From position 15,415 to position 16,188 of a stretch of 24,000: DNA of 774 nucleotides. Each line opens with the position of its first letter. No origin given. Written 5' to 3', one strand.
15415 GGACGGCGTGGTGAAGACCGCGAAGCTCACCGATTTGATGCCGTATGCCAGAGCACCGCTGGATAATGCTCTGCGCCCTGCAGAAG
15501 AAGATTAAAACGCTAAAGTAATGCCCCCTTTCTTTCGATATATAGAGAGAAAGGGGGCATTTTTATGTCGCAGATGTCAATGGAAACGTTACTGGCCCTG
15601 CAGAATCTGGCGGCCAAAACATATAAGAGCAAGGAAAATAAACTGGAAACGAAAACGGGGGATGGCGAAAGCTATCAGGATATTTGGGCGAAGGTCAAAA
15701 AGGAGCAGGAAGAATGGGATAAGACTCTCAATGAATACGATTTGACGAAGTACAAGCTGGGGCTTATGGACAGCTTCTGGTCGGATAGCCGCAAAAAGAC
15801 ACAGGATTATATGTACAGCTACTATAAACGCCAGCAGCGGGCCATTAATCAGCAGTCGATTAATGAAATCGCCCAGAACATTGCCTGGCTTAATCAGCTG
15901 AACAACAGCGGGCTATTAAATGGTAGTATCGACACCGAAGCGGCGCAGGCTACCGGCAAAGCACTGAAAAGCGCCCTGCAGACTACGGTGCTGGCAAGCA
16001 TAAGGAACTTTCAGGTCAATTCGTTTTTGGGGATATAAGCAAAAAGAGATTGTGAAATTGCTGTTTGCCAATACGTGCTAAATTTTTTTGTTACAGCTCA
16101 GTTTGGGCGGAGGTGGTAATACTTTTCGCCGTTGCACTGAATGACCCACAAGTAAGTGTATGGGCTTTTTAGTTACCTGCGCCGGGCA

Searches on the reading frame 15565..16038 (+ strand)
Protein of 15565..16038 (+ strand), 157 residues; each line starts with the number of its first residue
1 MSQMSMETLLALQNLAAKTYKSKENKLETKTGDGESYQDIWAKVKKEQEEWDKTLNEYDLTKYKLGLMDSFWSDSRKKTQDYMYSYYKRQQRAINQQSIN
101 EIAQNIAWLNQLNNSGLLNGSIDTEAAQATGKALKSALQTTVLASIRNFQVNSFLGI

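Call 19: search_protein_families(library=pfam, proteins=[window:15565-16038:+])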
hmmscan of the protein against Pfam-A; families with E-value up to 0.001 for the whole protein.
window:15565-16038:+ (157 aa): 0 families

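Call 46: find_homologous_proteins(query=window:15565-16035:+)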
Query window:15565-16035:+ (157 aa): 126 proteins with E <= 0.001 among 144 candidates; the best 120 are listed.
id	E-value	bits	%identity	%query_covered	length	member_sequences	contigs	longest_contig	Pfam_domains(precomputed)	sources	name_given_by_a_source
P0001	4.7e-94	330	100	100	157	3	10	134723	-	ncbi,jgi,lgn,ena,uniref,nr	ncbi:MAG: hypothetical protein E7203_10225 [Selenomonas ruminantium]|uniref:Uncharacterized protein 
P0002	2.2e-93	328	99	100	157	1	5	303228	-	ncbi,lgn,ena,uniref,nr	ncbi:hypothetical protein [Selenomonas ruminantium]|uniref:Uncharacterized protein n=1 Tax=Selenomon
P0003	4.5e-93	327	99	100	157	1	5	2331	-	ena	-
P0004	5.6e-93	326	99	100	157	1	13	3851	-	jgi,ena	-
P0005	6.4e-93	326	99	100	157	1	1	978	-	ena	-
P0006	7.7e-93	326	99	100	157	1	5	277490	-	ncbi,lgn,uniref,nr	ncbi:hypothetical protein [Selenomonas ruminantium]|uniref:Uncharacterized protein n=1 Tax=Selenomon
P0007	8.1e-93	326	98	100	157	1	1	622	-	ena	-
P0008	8.5e-93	326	99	100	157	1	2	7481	-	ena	-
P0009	9.3e-93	326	99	100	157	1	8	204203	-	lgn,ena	-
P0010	9.8e-93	325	99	100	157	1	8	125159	-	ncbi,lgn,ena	-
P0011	1.1e-92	325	98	100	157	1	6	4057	-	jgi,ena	-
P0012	1.2e-92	325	99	100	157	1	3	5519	-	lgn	-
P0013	1.3e-92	325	98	100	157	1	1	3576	-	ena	-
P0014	1.5e-92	325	98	100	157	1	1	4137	-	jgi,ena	-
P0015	1.8e-92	325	98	100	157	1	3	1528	-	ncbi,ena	-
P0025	4.4e-92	323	97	100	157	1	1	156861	-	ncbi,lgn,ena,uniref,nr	ncbi:hypothetical protein [Selenomonas sp. FC4001]|uniref:hypothetical protein n=1 Tax=Selenomonas s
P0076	6.8e-75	268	82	100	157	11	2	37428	-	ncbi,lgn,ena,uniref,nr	ncbi:MAG: hypothetical protein J5908_03575 [Selenomonas sp.]|uniref:hypothetical protein n=1 Tax=Sel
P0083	6.0e-74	265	82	100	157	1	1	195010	-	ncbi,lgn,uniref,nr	ncbi:hypothetical protein SAMN05216587_106106 [Selenomonas ruminantium]|uniref:Uncharacterized prote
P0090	4.6e-73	262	79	100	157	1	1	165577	-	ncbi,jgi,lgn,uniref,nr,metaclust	ncbi:hypothetical protein [Selenomonas ruminantium]|jgi:thiamine pyrophosphate-dependent acetolactat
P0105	3.0e-71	256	78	100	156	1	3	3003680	-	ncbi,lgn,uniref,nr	ncbi:hypothetical protein SELR_00400 [Selenomonas ruminantium subsp. lactilytica TAM6421]|uniref:Unc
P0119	2.8e-65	237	76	99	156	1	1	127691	-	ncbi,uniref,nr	ncbi:MAG: hypothetical protein K6F95_10590 [Selenomonas sp.]|uniref:hypothetical protein n=1 Tax=Sel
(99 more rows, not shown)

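Call 47: find_encoding_contigs(protein=P0105, flank=4000, max_places=1)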
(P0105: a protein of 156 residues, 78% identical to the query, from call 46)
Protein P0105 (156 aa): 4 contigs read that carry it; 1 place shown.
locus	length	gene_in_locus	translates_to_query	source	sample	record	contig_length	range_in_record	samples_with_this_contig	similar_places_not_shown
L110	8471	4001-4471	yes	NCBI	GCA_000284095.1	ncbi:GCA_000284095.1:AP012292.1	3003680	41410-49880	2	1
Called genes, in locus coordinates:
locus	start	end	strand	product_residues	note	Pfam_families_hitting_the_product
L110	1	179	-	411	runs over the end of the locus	PF00390:malic, PF00208:ELFV_dehydrog (weak), PF03949:Malic_M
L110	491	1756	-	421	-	PF03816:LytR_cpsA_psr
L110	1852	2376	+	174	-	PF01928:CYTH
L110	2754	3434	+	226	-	PF02308:MgtC, PF13291:ACT_4 (weak)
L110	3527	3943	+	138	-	PF00383:dCMP_cyt_deam_1, PF08211:dCMP_cyt_deam_2, PF26947:CDL (weak)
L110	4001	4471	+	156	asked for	-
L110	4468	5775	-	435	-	PF00860:Xan_ur_permease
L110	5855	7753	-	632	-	PF00359:PTS_EIIA_2, PF02302:PTS_IIB, PF25554:PTS_EIIB_BC_N, PF02378:PTS_EIIC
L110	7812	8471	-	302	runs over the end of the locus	PF00294:PfkB, PF08543:Phos_pyr_kin (weak)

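Call 48: find_encoding_contigs(protein=P0090, flank=4000, max_places=1)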
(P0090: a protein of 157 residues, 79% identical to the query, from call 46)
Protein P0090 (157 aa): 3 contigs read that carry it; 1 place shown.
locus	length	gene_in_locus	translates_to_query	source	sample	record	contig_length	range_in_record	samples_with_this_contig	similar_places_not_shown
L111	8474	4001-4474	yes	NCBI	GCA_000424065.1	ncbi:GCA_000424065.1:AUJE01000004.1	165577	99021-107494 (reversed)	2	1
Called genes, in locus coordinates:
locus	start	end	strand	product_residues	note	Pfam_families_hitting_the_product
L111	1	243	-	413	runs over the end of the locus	PF00390:malic, PF00208:ELFV_dehydrog (weak), PF03949:Malic_M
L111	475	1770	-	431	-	PF03816:LytR_cpsA_psr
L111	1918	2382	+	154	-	PF01928:CYTH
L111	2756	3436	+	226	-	PF02308:MgtC, PF13291:ACT_4 (weak)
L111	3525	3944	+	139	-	PF00383:dCMP_cyt_deam_1, PF08211:dCMP_cyt_deam_2 (weak), PF26947:CDL (faint)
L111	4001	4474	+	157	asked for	-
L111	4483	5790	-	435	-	PF00860:Xan_ur_permease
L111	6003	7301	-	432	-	PF12323:HTH_OrfB_IS605, PF01385:OrfB_IS605, PF07282:Cas12f1-like_TNB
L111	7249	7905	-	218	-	PF00376:MerR, PF12728:HTH_17 (weak), PF13411:MerR_1, PF00239:Resolvase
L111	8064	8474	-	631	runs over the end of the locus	PF00359:PTS_EIIA_2, PF02302:PTS_IIB, PF25554:PTS_EIIB_BC_N, PF02378:PTS_EIIC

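Call 49: find_encoding_contigs(protein=P0119, flank=4000, max_places=1)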
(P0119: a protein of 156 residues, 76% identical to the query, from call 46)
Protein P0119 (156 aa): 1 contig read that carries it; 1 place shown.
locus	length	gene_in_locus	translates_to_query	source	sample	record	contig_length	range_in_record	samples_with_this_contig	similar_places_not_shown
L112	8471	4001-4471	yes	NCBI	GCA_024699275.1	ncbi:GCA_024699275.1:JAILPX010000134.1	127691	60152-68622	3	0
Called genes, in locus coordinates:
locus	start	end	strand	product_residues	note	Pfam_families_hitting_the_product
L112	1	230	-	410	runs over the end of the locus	PF00390:malic, PF00208:ELFV_dehydrog (weak), PF03949:Malic_M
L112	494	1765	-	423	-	PF03816:LytR_cpsA_psr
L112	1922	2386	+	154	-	PF01928:CYTH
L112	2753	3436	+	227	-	PF02308:MgtC, PF13291:ACT_4 (weak)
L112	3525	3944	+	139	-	PF00383:dCMP_cyt_deam_1, PF08211:dCMP_cyt_deam_2 (weak), PF26947:CDL (weak)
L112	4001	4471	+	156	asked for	-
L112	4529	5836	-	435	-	PF00860:Xan_ur_permease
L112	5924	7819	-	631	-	PF00359:PTS_EIIA_2, PF02302:PTS_IIB, PF25554:PTS_EIIB_BC_N, PF02378:PTS_EIIC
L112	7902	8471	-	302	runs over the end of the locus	PF00294:PfkB, PF08543:Phos_pyr_kin (weak)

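Call 51: find_encoding_contigs(protein=P0083, flank=4000, max_places=1)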
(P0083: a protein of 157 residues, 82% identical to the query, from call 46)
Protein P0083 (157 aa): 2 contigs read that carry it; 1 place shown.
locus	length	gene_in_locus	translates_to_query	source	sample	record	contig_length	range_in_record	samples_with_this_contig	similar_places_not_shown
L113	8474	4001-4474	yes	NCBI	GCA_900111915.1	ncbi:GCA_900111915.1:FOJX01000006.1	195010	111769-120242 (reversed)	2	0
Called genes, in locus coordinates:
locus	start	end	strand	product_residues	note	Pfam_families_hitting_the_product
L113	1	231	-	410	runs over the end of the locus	PF00390:malic, PF00208:ELFV_dehydrog (weak), PF03949:Malic_M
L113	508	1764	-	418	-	PF03816:LytR_cpsA_psr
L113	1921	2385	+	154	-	PF01928:CYTH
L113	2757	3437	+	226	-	PF02308:MgtC, PF13291:ACT_4 (weak)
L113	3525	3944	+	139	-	PF00383:dCMP_cyt_deam_1, PF08211:dCMP_cyt_deam_2 (weak), PF26947:CDL (weak)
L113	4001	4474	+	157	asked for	-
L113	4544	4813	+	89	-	-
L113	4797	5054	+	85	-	PF13711:DUF4160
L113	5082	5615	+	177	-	-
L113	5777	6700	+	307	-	PF04471:Mrr_cat (weak)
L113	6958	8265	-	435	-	PF00860:Xan_ur_permease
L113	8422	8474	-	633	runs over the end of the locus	PF00359:PTS_EIIA_2, PF02302:PTS_IIB, PF25554:PTS_EIIB_BC_N, PF02378:PTS_EIIC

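Call 52: find_encoding_contigs(protein=P0025, flank=4000, max_places=1)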
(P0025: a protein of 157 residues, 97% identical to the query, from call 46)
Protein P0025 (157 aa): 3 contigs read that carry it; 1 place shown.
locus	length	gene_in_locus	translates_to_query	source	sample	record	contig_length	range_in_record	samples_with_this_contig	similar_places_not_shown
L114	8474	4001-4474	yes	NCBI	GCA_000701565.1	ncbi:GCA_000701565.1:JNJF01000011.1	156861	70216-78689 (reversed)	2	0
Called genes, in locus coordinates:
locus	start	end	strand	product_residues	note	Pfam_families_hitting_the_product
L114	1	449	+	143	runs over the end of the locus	-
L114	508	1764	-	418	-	PF03816:LytR_cpsA_psr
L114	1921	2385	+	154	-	PF01928:CYTH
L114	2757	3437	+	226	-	PF02308:MgtC, PF13291:ACT_4 (weak)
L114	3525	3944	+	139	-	PF00383:dCMP_cyt_deam_1, PF08211:dCMP_cyt_deam_2 (weak), PF26947:CDL (weak)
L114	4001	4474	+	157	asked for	-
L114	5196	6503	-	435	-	PF00860:Xan_ur_permease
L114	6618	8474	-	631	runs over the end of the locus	PF00359:PTS_EIIA_2, PF02302:PTS_IIB, PF25554:PTS_EIIB_BC_N, PF02378:PTS_EIIC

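Call 65: find_encoding_contigs(protein=P0002, flank=1500, max_places=3)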
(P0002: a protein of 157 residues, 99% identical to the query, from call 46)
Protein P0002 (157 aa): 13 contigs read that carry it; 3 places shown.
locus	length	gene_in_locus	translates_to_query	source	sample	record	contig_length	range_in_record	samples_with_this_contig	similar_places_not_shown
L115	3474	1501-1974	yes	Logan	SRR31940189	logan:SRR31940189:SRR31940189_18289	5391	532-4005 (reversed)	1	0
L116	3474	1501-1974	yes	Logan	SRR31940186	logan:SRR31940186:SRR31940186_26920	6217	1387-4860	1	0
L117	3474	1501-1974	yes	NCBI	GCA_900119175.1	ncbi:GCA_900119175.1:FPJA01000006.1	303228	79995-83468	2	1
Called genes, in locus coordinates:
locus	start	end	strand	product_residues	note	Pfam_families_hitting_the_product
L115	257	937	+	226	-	PF02308:MgtC, PF13291:ACT_4 (weak)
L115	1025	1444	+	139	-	PF00383:dCMP_cyt_deam_1, PF08211:dCMP_cyt_deam_2 (weak), PF26947:CDL (weak)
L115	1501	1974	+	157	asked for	-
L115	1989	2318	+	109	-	-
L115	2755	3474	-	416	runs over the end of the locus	?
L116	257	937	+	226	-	PF02308:MgtC, PF13291:ACT_4 (weak)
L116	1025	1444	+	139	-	PF00383:dCMP_cyt_deam_1, PF08211:dCMP_cyt_deam_2 (weak), PF26947:CDL (weak)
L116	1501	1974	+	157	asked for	-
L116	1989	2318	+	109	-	-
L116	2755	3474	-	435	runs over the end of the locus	PF00860:Xan_ur_permease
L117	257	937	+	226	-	PF02308:MgtC, PF13291:ACT_4 (weak)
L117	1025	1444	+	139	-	PF00383:dCMP_cyt_deam_1, PF08211:dCMP_cyt_deam_2 (weak), PF26947:CDL (weak)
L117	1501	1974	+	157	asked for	-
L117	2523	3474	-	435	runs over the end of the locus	PF00860:Xan_ur_permease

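Call 66: find_encoding_contigs(protein=P0006, flank=1500, max_places=3)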
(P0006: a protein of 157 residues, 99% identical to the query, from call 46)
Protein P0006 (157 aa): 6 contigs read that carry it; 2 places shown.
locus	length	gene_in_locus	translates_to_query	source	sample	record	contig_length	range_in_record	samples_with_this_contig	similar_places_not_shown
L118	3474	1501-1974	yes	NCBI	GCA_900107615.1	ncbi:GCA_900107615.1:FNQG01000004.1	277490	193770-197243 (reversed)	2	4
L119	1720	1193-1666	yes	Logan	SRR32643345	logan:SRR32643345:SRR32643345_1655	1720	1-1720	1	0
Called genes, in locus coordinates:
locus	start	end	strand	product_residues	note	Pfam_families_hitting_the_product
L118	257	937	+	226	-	PF02308:MgtC, PF13291:ACT_4 (weak)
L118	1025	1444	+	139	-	PF00383:dCMP_cyt_deam_1, PF08211:dCMP_cyt_deam_2 (weak), PF26947:CDL (weak)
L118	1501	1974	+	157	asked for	-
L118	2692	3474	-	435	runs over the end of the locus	PF00860:Xan_ur_permease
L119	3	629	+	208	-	?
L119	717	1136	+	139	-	PF00383:dCMP_cyt_deam_1, PF08211:dCMP_cyt_deam_2 (weak), PF26947:CDL (weak)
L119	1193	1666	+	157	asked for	-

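Call 67: find_encoding_contigs(protein=P0076, flank=1500, max_places=2)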
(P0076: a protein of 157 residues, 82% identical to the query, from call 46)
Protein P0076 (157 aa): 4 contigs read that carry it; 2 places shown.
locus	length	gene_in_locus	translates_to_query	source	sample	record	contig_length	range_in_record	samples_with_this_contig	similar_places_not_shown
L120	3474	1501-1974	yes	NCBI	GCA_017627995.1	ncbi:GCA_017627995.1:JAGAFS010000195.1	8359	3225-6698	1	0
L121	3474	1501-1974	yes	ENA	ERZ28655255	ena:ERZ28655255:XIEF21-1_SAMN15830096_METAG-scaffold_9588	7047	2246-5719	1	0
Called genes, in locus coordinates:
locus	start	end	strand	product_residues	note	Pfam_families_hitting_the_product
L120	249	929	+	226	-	PF02308:MgtC, PF13291:ACT_4 (faint)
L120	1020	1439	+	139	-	PF00383:dCMP_cyt_deam_1, PF08211:dCMP_cyt_deam_2 (weak), PF26947:CDL (weak)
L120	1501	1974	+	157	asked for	-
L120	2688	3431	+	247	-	PF01427:Peptidase_M15 (weak), PF03734:YkuD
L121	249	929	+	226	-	PF02308:MgtC, PF13291:ACT_4 (faint)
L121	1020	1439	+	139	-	PF00383:dCMP_cyt_deam_1, PF08211:dCMP_cyt_deam_2 (weak), PF26947:CDL (weak)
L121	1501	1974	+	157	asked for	-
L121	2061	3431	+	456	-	PF01427:Peptidase_M15, PF03734:YkuD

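Call 73: find_encoding_contigs(protein=P0001, flank=1300, max_places=10)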
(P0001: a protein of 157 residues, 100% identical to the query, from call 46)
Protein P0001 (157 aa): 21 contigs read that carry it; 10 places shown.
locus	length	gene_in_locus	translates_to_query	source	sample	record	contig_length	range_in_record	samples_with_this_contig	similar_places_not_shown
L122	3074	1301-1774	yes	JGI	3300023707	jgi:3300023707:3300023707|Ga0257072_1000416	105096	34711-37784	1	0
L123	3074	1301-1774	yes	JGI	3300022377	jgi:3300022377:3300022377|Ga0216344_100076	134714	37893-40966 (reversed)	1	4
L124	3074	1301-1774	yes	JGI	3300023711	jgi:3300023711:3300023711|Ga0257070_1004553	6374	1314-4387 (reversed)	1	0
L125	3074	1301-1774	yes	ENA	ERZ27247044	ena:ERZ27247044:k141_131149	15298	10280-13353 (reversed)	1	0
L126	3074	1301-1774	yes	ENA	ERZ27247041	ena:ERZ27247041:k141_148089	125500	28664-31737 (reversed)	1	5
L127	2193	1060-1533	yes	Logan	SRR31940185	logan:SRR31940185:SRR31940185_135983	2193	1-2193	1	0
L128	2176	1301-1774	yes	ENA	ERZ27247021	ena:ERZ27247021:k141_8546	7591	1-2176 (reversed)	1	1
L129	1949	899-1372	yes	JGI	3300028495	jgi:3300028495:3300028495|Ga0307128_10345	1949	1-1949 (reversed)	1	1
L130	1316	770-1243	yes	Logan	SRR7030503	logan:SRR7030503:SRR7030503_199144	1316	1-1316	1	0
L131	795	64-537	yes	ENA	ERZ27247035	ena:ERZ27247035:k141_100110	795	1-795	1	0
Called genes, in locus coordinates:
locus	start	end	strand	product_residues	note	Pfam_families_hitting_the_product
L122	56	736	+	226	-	PF02308:MgtC, PF13291:ACT_4 (weak)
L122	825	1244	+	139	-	PF00383:dCMP_cyt_deam_1, PF08211:dCMP_cyt_deam_2 (weak), PF26947:CDL (weak)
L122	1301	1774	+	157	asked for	-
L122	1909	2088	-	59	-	-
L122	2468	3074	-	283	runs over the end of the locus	PF02673:BacA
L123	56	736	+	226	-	PF02308:MgtC, PF13291:ACT_4 (weak)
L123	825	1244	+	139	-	PF00383:dCMP_cyt_deam_1, PF08211:dCMP_cyt_deam_2 (weak), PF26947:CDL (weak)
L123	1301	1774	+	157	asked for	-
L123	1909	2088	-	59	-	-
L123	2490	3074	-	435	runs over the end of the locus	PF00860:Xan_ur_permease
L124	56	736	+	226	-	PF02308:MgtC, PF13291:ACT_4 (weak)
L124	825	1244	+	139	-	PF00383:dCMP_cyt_deam_1, PF08211:dCMP_cyt_deam_2 (weak), PF26947:CDL (weak)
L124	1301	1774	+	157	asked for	-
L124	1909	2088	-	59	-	-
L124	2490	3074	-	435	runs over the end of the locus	PF00860:Xan_ur_permease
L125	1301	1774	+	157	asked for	-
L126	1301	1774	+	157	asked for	-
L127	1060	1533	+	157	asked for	-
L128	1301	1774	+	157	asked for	-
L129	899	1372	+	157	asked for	-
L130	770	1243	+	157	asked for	-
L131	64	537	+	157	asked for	-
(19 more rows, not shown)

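Call 74: find_encoding_contigs(protein=P0004, flank=1300, max_places=10)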
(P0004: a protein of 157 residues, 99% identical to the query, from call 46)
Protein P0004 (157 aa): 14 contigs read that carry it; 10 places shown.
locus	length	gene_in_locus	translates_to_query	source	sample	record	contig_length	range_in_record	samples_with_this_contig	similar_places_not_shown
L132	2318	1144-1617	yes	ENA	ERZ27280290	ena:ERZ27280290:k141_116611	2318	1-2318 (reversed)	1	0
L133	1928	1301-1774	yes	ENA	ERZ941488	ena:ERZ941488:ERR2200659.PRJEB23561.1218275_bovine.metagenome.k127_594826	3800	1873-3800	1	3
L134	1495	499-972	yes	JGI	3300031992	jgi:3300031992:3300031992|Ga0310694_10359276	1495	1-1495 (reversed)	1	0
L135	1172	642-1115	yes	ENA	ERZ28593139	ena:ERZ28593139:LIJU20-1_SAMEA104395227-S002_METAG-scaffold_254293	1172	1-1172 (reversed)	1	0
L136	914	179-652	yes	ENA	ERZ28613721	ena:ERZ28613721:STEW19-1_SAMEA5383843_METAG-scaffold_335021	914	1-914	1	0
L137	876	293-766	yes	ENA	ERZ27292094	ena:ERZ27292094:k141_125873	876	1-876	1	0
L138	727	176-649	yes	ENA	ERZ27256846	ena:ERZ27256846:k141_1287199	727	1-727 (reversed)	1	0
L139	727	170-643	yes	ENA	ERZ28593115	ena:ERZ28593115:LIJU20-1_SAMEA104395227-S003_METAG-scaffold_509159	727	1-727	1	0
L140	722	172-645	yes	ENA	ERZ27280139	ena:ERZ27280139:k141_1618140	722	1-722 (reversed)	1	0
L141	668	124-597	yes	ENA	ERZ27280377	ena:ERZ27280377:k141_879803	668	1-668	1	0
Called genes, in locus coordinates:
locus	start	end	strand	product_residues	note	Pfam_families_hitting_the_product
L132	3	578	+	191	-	?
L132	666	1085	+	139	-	PF00383:dCMP_cyt_deam_1, PF08211:dCMP_cyt_deam_2 (weak), PF26947:CDL (weak)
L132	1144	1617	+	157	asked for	-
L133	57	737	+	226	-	PF02308:MgtC, PF13291:ACT_4 (weak)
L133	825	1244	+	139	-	PF00383:dCMP_cyt_deam_1, PF08211:dCMP_cyt_deam_2 (weak), PF26947:CDL (weak)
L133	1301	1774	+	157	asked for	-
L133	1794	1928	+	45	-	?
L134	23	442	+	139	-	PF00383:dCMP_cyt_deam_1, PF08211:dCMP_cyt_deam_2 (weak), PF26947:CDL (weak)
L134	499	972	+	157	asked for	-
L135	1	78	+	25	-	?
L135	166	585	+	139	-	PF00383:dCMP_cyt_deam_1, PF08211:dCMP_cyt_deam_2 (weak), PF26947:CDL (weak)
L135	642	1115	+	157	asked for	-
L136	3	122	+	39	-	?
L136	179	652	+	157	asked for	-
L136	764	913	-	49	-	?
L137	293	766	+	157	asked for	-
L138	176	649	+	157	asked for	-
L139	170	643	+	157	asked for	-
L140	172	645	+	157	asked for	-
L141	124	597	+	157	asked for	-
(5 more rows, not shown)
